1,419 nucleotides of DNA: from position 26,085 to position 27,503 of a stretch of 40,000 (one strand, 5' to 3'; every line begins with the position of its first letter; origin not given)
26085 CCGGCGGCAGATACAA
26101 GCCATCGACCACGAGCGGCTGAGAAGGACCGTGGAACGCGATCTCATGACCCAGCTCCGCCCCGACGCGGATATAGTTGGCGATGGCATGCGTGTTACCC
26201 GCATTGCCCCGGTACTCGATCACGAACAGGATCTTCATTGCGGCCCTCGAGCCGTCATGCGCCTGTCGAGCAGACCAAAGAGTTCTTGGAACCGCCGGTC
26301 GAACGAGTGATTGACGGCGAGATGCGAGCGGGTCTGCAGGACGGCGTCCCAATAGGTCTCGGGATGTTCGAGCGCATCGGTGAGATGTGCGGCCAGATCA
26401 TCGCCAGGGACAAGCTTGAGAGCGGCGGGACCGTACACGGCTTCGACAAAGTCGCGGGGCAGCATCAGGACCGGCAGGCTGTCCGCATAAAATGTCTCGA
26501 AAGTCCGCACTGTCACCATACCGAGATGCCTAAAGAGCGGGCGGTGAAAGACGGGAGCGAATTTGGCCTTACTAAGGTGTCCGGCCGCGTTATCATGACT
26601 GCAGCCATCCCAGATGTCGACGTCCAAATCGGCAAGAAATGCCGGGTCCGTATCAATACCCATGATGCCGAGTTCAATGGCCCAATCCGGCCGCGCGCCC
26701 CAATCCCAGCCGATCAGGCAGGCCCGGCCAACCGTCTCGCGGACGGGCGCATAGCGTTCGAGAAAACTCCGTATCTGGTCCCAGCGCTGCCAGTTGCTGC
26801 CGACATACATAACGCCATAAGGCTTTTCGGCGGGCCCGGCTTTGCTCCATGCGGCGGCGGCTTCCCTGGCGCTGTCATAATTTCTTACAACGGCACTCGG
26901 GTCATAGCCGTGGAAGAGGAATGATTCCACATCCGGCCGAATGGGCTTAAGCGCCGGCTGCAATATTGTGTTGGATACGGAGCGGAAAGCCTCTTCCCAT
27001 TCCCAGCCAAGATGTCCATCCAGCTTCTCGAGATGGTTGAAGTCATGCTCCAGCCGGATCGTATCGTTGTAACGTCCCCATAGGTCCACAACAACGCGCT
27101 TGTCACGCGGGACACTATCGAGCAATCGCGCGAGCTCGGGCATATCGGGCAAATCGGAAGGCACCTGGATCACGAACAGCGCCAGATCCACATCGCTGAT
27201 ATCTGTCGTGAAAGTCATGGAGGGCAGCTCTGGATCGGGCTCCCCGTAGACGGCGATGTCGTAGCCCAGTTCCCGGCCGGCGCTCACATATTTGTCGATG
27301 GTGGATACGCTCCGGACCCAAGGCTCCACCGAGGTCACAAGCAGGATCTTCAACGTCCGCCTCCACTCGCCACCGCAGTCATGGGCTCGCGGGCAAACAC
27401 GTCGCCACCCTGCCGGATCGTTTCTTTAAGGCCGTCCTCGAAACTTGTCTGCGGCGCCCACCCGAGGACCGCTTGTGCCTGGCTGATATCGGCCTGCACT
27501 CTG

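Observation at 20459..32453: tRNA-flanked orphan glycan locus with no recognisable priming, polymerisation or export machinery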

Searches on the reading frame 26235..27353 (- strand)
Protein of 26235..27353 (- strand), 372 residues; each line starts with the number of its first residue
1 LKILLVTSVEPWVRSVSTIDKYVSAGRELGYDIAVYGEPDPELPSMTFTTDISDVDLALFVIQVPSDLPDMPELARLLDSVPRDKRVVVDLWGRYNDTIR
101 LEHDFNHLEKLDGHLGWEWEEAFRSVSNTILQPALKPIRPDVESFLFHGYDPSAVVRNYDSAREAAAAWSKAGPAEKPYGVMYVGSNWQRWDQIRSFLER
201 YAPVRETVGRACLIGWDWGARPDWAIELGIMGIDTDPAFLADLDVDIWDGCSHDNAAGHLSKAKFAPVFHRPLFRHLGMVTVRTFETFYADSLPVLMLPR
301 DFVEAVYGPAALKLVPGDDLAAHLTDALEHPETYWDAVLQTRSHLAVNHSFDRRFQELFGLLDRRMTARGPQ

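Call 5: search_protein_families(library=pfam, proteins=[window:26235-27353:-], max_evalue=0.01)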
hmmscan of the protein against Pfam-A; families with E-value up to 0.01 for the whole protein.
window:26235-27353:- (372 aa): 0 families

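Call 7: search_protein_families(library=ncbifam, proteins=[window:26235-27353:-], max_evalue=0.01)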
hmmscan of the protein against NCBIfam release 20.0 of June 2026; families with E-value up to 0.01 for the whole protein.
window:26235-27353:- (372 aa): 0 families

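Call 9: find_encoding_contigs(protein=window:26235-27353:-, flank=10000, max_places=6)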
Protein window:26235-27353:- (372 aa): 3 contigs read that carry it; 3 places shown.
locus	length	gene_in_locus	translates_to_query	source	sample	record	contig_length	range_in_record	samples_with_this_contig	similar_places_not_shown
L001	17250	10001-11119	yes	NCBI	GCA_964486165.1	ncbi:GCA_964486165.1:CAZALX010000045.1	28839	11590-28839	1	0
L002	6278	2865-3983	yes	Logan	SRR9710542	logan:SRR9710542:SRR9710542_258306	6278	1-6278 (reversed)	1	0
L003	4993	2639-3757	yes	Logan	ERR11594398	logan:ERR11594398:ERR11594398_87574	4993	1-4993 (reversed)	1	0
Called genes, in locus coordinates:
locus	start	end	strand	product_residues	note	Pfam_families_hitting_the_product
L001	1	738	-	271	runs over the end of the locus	PF13483:Lactamase_B_3, PF12706:Lactamase_B_2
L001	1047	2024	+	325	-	PF03480:DctP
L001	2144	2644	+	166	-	PF04290:DctQ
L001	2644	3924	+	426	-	PF06808:DctM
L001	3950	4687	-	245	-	PF00392:GntR, PF07729:FCD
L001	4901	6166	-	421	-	-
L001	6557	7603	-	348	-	PF01073:3Beta_HSD (weak), PF01370:Epimerase, PF04321:RmlD_sub_bind (weak), PF07993:NAD_binding_4 (faint), PF16363:GDP_Man_Dehyd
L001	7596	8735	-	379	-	PF01073:3Beta_HSD, PF01370:Epimerase, PF02719:Polysacc_synt_2 (faint), PF04321:RmlD_sub_bind, PF16363:GDP_Man_Dehyd, PF07993:NAD_binding_4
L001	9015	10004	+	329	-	PF01073:3Beta_HSD, PF01370:Epimerase, PF02719:Polysacc_synt_2, PF04321:RmlD_sub_bind, PF13460:NAD_binding_10, PF16363:GDP_Man_Dehyd, PF07993:NAD_binding_4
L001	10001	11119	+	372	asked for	-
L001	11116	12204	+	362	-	PF13524:Glyco_trans_1_2 (weak)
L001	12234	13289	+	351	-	PF13524:Glyco_trans_1_2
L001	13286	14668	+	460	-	PF01229:Glyco_hydro_39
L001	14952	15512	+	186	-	PF01145:Band_7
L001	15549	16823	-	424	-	-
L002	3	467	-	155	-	?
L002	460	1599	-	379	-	PF01073:3Beta_HSD, PF01370:Epimerase, PF02719:Polysacc_synt_2 (faint), PF04321:RmlD_sub_bind, PF16363:GDP_Man_Dehyd, PF07993:NAD_binding_4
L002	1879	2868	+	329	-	PF01073:3Beta_HSD, PF01370:Epimerase, PF02719:Polysacc_synt_2, PF04321:RmlD_sub_bind, PF13460:NAD_binding_10, PF16363:GDP_Man_Dehyd, PF07993:NAD_binding_4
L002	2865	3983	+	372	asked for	-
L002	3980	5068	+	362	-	PF13524:Glyco_trans_1_2 (weak)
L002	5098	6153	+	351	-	PF13524:Glyco_trans_1_2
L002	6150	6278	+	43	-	?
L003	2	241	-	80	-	?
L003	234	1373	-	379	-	PF01073:3Beta_HSD, PF01370:Epimerase, PF02719:Polysacc_synt_2 (faint), PF04321:RmlD_sub_bind, PF16363:GDP_Man_Dehyd, PF07993:NAD_binding_4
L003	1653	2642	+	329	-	PF01073:3Beta_HSD, PF01370:Epimerase, PF02719:Polysacc_synt_2, PF04321:RmlD_sub_bind, PF13460:NAD_binding_10, PF16363:GDP_Man_Dehyd, PF07993:NAD_binding_4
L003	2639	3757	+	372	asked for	-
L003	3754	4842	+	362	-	PF13524:Glyco_trans_1_2 (weak)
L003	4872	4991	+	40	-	?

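Call 10: find_homologous_proteins(query=window:26235-27353:-)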
Query window:26235-27353:- (372 aa): 633 proteins with E <= 0.001 among 4565 candidates; the best 120 are listed.
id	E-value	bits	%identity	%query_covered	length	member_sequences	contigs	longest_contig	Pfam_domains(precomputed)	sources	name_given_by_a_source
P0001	5.9e-256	866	100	100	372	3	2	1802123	-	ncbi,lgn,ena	-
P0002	2.8e-192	657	74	100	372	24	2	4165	-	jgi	jgi:hypothetical protein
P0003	4.0e-191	653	73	99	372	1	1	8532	-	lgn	-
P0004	8.8e-188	642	76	96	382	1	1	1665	-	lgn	-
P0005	1.1e-187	642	74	100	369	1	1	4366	PF13524.13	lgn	-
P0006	1.3e-187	641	73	99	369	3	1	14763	-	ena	-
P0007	3.1e-187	640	73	99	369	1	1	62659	-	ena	-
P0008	4.8e-187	640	72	99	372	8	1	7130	-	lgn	-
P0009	3.0e-185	634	74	98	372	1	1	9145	-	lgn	-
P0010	2.6e-184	631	72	100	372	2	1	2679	PF13524.13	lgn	-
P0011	2.4e-183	627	73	96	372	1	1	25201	-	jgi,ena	-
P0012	5.1e-183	626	72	99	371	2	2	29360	-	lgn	-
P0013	5.3e-183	626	71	99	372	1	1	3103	-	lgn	-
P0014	6.1e-183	626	72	98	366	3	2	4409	-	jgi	jgi:hypothetical protein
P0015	1.4e-182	625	73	96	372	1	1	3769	-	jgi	jgi:hypothetical protein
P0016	2.3e-182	624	71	99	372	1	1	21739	PF13524.13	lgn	-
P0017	3.2e-182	624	72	99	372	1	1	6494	PF13524.13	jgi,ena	-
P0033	3.6e-179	614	71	96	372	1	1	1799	PF13524.13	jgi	-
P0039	2.3e-178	611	72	97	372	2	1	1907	PF13524.13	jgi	-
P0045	3.1e-177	607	69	99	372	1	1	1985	PF13524.13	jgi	jgi:hypothetical protein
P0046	3.8e-177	607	72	96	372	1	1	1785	PF13524.13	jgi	jgi:hypothetical protein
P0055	1.2e-175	602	67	100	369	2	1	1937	PF13524.13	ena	-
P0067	4.8e-174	597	69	99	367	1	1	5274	PF13524.13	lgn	-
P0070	6.1e-174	596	69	96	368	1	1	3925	PF13524.13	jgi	jgi:hypothetical protein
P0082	1.9e-172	592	70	96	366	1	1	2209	PF13524.13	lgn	-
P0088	1.4e-171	589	67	99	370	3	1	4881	PF13524.13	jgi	jgi:hypothetical protein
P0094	5.4e-171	587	69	97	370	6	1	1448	PF13524.13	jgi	jgi:hypothetical protein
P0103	2.4e-170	585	67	97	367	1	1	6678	PF13524.13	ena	-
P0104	3.1e-170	584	69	97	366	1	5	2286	PF13524.13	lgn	-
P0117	3.6e-169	581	68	99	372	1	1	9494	PF13524.13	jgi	jgi:hypothetical protein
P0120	5.0e-169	580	66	99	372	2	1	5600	PF13524.13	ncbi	-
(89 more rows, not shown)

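Call 15: find_related_loci(query=A1, collection=genome_contigs, flank=10000)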
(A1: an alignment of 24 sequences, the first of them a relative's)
Query A1 (372 aa) in genome_contigs; peptide patterns used: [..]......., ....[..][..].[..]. (x = any residue, [..] = any of these).
83 stretches matched a pattern; 80 encode a relative of the query (tblastn E <= 1e-3); 79 distinct loci.
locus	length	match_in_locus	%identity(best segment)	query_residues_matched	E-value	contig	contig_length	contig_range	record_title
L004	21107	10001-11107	68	1-369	1e-175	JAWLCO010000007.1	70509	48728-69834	MAG: Hyphomicrobiaceae bacterium isolate 15dZY3.bin.56 NODE_637_length_70509_cov_9.048147, whole genome shotgun sequence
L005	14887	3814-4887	72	1-358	3e-175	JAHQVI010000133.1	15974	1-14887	MAG: Hyphomicrobiales bacterium isolate MAG.004 Posi_004-P46777, whole genome shotgun sequence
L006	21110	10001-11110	69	1-370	3e-173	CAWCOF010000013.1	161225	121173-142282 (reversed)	MAG: uncultured Alphaproteobacteria bacterium isolate MFD04944.bin.1.250 genome assembly, contig: contig_33741, whole ge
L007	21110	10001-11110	69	1-372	1e-171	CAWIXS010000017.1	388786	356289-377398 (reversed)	MAG: uncultured Alphaproteobacteria bacterium isolate MFD05674.bin.1.102 genome assembly, contig: contig_13289, whole ge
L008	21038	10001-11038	69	1-351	3e-171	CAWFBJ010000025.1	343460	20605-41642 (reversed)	MAG: uncultured Alphaproteobacteria bacterium isolate MFD09267.bin.1.290 genome assembly, contig: contig_5983, whole gen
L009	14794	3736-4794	69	1-358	3e-170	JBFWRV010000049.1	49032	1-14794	MAG: Hyphomicrobiaceae bacterium isolate CA_2019_TPBF_214 NODE_4631_length_49032_cov_6.102791_TPBF, whole genome shotgun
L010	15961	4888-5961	67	1-358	2e-169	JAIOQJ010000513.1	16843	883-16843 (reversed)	MAG: Planctomycetota bacterium isolate LakeFargette_0920_ALND_MAG_58_8 LacPavin_0920_ALND_scaffold_553628, whole genome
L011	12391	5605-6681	68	1-362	9e-168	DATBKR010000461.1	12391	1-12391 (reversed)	MAG TPA_asm: Hyphomicrobiaceae bacterium isolate SMAG_U3951 k141_1620602, whole genome shotgun sequence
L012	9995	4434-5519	67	1-365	2e-166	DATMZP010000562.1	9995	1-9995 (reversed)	MAG TPA_asm: Hyphomicrobiaceae bacterium isolate SMAG_U11138 k141_668484, whole genome shotgun sequence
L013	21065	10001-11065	67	1-360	1e-164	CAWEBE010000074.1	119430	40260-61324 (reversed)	MAG: uncultured Alphaproteobacteria bacterium isolate MFD05567.bin.1.164 genome assembly, contig: contig_80269, whole ge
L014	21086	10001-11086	67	1-368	6e-164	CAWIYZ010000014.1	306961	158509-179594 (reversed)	MAG: uncultured Alphaproteobacteria bacterium isolate MFD06229.bin.2.49 genome assembly, contig: contig_4033, whole geno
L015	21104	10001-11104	65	1-370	1e-163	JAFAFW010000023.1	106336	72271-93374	MAG: Proteobacteria bacterium isolate OH_SBlB_191 k127_464224, whole genome shotgun sequence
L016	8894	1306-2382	68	1-362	6e-162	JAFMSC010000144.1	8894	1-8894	MAG: Hyphomicrobiaceae bacterium isolate Bacteria.bin_48 NODE_3074_length_8894_cov_0.842813, whole genome shotgun sequen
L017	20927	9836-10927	67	1-364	7e-161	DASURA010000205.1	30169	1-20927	MAG TPA_asm: Hyphomicrobiaceae bacterium isolate SMAG_U1695 k141_1162884, whole genome shotgun sequence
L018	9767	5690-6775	68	1-365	1e-160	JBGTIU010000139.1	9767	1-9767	MAG: Hyphomicrobiaceae bacterium isolate JTS-RE273 k141_10223324, whole genome shotgun sequence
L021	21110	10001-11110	64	1-370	1e-159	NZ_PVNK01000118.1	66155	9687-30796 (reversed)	Enhygromyxa salina strain SWB005 ENSA5_contig000118, whole genome shotgun sequence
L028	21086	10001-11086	62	1-362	2e-156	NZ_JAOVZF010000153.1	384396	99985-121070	Paraliomyxa miuraensis strain SMH-27-4 scf135c24, whole genome shotgun sequence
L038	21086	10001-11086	62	1-365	2e-153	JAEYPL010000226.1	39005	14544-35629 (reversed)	MAG: Proteobacteria bacterium isolate OH_CBB_194 k127_999316, whole genome shotgun sequence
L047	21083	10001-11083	60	1-361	7e-148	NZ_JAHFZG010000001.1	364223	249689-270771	Rhodomicrobium sp. Az07 contig00001, whole genome shotgun sequence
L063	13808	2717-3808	51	1-364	3e-132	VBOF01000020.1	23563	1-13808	MAG: Nitrospirae bacterium isolate NS_3 14_0929_09_30cm_scaffold_1562, whole genome shotgun sequence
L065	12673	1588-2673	53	1-363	5e-131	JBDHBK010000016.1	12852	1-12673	MAG: Gemmatimonadota bacterium isolate M8-12_Bin_10 M8-12_Bin_10_scaffold_15876, whole genome shotgun sequence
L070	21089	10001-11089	50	1-363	3e-123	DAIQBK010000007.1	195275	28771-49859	MAG TPA_asm: Myxococcaceae bacterium isolate CTOTU28159 NODE_7_length_195275_cov_15.423609, whole genome shotgun sequenc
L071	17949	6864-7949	51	1-363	2e-121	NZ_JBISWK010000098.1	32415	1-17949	Kocuria sp. M4R2S49 594, whole genome shotgun sequence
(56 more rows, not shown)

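Call 20: search_solved_structures(query=A1, max_evalue=1)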
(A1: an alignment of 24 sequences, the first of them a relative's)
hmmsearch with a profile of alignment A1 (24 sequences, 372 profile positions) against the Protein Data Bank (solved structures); distinct sequences matched with E-value up to 1: 2.
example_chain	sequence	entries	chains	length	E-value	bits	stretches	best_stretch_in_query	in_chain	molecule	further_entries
9it2_A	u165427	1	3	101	0.16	14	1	12-81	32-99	Urease subunit gamma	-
9dnd_B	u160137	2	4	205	0.77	11.7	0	293-331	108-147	Pseudosymmetric protein nanocages GI4 B Chain | Pseudosymmetric protein nanocage GI9-F7 B chain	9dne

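Call 21: find_homologous_proteins(query=L001:15549-16823:-)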
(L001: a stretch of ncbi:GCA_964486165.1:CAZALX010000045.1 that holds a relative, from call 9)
Query L001:15549-16823:- (424 aa): 143 proteins with E <= 0.001 among 8000 candidates; the best 120 are listed.
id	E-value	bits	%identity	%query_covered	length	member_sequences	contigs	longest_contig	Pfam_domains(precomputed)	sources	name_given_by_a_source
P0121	5.5e-256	867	92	100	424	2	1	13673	-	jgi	jgi:hypothetical protein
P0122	1.4e-99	352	48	89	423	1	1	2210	-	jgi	jgi:hypothetical protein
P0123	2.4e-99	351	46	96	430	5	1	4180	-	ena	-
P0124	1.1e-98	349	44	100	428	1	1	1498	-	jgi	jgi:hypothetical protein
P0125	4.6e-96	341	44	96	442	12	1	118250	-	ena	-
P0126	1.4e-95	339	45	97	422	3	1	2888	-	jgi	jgi:hypothetical protein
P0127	1.9e-94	335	46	92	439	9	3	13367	-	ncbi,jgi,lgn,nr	ncbi:MAG TPA: hypothetical protein VG758_30530 [Hyphomicrobiaceae bacterium]|jgi:hypothetical protei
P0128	3.8e-94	334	42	97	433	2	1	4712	-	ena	-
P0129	9.4e-94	333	44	97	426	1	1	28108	-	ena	-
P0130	1.2e-93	333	44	96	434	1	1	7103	-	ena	-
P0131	1.2e-93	333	43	98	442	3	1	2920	-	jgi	jgi:hypothetical protein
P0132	2.7e-93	332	43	100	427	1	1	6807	-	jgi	jgi:hypothetical protein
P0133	5.5e-93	331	45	98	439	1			-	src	-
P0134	1.2e-91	326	46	87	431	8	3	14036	-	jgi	jgi:hypothetical protein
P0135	1.3e-91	326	46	91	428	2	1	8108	-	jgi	jgi:hypothetical protein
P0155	9.6e-87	310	43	90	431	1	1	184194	-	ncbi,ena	-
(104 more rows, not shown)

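Call 29: predict_structure(alignment_id=A1)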
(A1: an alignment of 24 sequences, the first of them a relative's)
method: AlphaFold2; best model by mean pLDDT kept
length: 372 residues; sequences in the alignment: 24
mean_pLDDT: 76.3   pTM: 0.81
mean pLDDT of the five models: 76.3, 73.9, 72.0, 68.7, 66.3
residues with pLDDT >= 90: 105; 70-90: 148; 50-70: 71; < 50: 48
segments of 3 or more residues with pLDDT < 50: 65-71, 96-120, 275-282, 369-372
pLDDT, mean of each block of 10 residues (from residue 1): 70 63 84 86 81 85 53 66 80 50 34 41 62 71 78 91 97 94 74 87 93 74 58 71 86 82 90 46 72 92 88 94 97 98 92 85 63 34
secondary structure, 60 per line:
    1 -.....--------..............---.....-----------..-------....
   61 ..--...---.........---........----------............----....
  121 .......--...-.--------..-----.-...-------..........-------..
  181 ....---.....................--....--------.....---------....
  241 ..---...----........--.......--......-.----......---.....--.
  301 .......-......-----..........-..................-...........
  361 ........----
elements in order: E2-6 H15-28 E32-36 E57-62 H71-79 E86-90 H101-112 H117-127 E130-132 H162-171 E179-184 H188-208 E211-214 H223-227 H237-242 E246-248 H253-260 E263-269 H272-277 H284-289 E293-297 H300-307 H309-314 H320-329 H331-348 H351-368

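Call 33: fold_search(model_id=the predicted structure, library=pdb)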
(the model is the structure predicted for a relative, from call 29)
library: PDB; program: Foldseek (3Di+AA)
matches with E <= 10: 1234; with E <= 0.001: 142
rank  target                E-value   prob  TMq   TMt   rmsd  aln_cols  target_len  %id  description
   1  7qsg_A                8.0e-09  1.00  0.58  0.57   7.6       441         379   14  Methylmannose polysaccharide mannosyltransferase from M. hassiacum (released 2023-01-25)
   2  6tvp_B                4.0e-08  1.00  0.57  0.55   8.4       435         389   12  Structure of Mycobacterium smegmatis alpha-maltose-1-phosphate synthase GlgM (released 2020-04-22)
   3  1nzd                  4.7e-08  1.00  0.52  0.55   7.4       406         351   12  T4 phage BGT-D100A mutant in complex with UDP-glucose: Form I (released 2003-09-09)
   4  1j39                  5.2e-08  1.00  0.50  0.54   7.8       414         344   12  Crystal Structure of T4 phage BGT in complex with its UDP-glucose substrate (released 2003-08-19)
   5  8jjn_A                6.9e-08  1.00  0.55  0.62   6.6       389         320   12  Structure of SenB in complex with UDP-Glc and PO4- at 1.98 Angstroms resolution (released 2024-02-07)
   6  1bgu                  6.9e-08  1.00  0.50  0.55   8.3       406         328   13  CRYSTAL STRUCTURE OF THE DNA MODIFYING ENZYME BETA-GLUCOSYLTRANSFERASE IN THE PRESENCE AND ABSENCE OF THE SUBSTRATE URID (released 1994-10-15)
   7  1c3j                  7.7e-08  1.00  0.51  0.56   8.0       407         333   13  T4 PHAGE BETA-GLUCOSYLTRANSFERASE: SUBSTRATE BINDING AND PROPOSED CATALYTIC MECHANISM (released 1999-08-09)
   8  8rz3_B                8.6e-08  1.00  0.55  0.62   6.7       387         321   13  Structures of Se- glycosyltransferase SenB from Variovorax paradoxus (released 2024-09-11)
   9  2gej                  1.0e-07  1.00  0.58  0.59   7.0       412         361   12  Crystal Structure of phosphatidylinositol mannosyltransferase (PimA) from Mycobacterium smegmatis in complex with GDP-Ma (released 2007-04-03)
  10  1qkj                  1.1e-07  1.00  0.51  0.53   8.3       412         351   12  T4 Phage B-Glucosyltransferase, Substrate Binding and Proposed Catalytic Mechanism (released 1999-07-28)
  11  1xv5                  1.4e-07  1.00  0.59  0.55   7.5       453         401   11  alpha-glucosyltransferase (AGT) in complex with UDP (released 2005-08-30)
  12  6tvp_A                2.2e-07  1.00  0.57  0.55   8.5       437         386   13  Structure of Mycobacterium smegmatis alpha-maltose-1-phosphate synthase GlgM (released 2020-04-22)
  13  6n1x                  3.2e-07  1.00  0.56  0.55   8.0       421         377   14  BshA from Staphylococcus aureus complexed with UDP and N-acetylglucosamine (released 2019-08-21)
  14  1ya6_A                3.4e-07  1.00  0.57  0.56   7.9       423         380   11  alpha-glucosyltransferase in complex with UDP and a 13-mer DNA containing a central A:G mismatch (released 2005-08-30)
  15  8jjn_C                3.8e-07  1.00  0.53  0.59   6.9       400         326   12  Structure of SenB in complex with UDP-Glc and PO4- at 1.98 Angstroms resolution (released 2024-02-07)
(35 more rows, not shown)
